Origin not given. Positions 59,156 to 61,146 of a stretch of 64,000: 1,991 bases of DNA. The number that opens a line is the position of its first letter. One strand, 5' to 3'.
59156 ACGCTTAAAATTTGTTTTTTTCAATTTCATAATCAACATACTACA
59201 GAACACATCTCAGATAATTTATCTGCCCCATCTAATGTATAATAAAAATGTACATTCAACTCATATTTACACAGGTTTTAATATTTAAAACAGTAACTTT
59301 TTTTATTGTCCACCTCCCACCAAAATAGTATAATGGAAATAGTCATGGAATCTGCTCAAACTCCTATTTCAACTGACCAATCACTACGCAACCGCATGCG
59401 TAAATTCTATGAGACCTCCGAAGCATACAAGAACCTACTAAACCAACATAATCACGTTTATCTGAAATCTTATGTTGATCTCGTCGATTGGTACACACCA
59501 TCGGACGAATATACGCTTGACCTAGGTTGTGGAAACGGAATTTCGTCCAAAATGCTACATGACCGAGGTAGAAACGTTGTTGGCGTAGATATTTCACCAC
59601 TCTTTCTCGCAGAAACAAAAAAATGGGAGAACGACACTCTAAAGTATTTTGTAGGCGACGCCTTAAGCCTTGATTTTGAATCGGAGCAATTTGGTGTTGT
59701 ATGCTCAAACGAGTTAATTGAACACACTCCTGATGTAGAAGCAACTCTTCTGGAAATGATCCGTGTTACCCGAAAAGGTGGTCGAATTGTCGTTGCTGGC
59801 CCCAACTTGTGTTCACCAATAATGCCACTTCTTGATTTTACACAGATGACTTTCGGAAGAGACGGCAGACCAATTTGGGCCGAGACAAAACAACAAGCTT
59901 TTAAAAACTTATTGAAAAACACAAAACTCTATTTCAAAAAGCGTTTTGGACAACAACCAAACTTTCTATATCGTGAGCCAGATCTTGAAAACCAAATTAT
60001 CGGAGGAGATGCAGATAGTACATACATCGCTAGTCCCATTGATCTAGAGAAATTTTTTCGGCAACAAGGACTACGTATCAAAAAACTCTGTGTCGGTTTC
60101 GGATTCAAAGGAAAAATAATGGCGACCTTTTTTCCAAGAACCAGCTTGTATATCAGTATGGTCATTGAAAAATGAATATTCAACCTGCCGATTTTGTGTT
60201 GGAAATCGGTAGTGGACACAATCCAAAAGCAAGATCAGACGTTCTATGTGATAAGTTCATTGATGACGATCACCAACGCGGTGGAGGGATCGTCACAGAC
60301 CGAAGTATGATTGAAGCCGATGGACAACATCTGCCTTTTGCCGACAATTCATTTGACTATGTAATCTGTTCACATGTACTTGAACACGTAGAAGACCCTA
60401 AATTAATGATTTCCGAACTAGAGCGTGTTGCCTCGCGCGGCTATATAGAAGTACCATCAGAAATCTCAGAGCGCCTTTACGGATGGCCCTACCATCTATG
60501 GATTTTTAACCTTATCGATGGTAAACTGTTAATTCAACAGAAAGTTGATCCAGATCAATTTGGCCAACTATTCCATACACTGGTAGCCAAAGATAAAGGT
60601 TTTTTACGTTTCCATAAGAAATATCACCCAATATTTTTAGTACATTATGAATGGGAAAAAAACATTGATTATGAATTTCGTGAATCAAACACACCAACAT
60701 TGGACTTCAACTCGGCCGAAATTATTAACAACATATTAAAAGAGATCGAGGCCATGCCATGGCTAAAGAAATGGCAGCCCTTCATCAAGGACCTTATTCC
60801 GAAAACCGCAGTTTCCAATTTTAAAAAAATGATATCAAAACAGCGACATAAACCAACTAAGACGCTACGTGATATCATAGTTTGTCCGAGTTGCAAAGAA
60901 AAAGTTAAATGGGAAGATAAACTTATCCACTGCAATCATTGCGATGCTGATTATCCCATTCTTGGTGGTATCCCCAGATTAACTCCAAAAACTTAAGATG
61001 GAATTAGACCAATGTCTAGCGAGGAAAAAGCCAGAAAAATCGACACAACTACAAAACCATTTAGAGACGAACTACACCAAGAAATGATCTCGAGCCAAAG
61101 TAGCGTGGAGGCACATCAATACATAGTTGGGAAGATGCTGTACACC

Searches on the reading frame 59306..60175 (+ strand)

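Call 37: search_protein_families(library=pfam, proteins=[window:59306-60175:+], max_evalue=0.00001)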
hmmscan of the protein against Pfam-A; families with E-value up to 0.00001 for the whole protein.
window:59306-60175:+ (289 aa): 6 families
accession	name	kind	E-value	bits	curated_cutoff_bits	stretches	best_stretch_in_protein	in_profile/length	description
PF08241.18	Methyltransf_11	-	3.5e-22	79.3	21.2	1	71-163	1-95/95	Methyltransferase domain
PF13649.12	Methyltransf_25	-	8.3e-18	65.3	27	1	71-159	2-97/97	Methyltransferase domain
PF13847.12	Methyltransf_31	-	3.6e-14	53.1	27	1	69-167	6-113/145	Methyltransferase domain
PF13489.12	Methyltransf_23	-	8.7e-13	48.8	27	1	64-168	20-121/164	Methyltransferase domain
PF08242.18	Methyltransf_12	-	8.7e-12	46.1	30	1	71-161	1-98/98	Methyltransferase domain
PF01209.24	Ubie_methyltran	-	1.9e-07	31.2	20.1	1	68-178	49-164/233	ubiE/COQ5 methyltransferase family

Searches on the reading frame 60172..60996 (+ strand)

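Call 37: search_protein_families(library=pfam, proteins=[window:60172-60996:+], max_evalue=0.00001)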
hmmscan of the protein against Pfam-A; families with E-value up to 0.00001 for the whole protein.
window:60172-60996:+ (274 aa): 3 families
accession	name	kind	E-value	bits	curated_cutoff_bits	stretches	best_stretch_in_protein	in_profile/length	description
PF08241.18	Methyltransf_11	-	2e-12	48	21.2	1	45-90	45-90/95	Methyltransferase domain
PF13649.12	Methyltransf_25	-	1.3e-06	29.4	27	1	45-88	49-94/97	Methyltransferase domain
PF13847.12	Methyltransf_31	-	3.3e-06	27.3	27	1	45-92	57-106/145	Methyltransferase domain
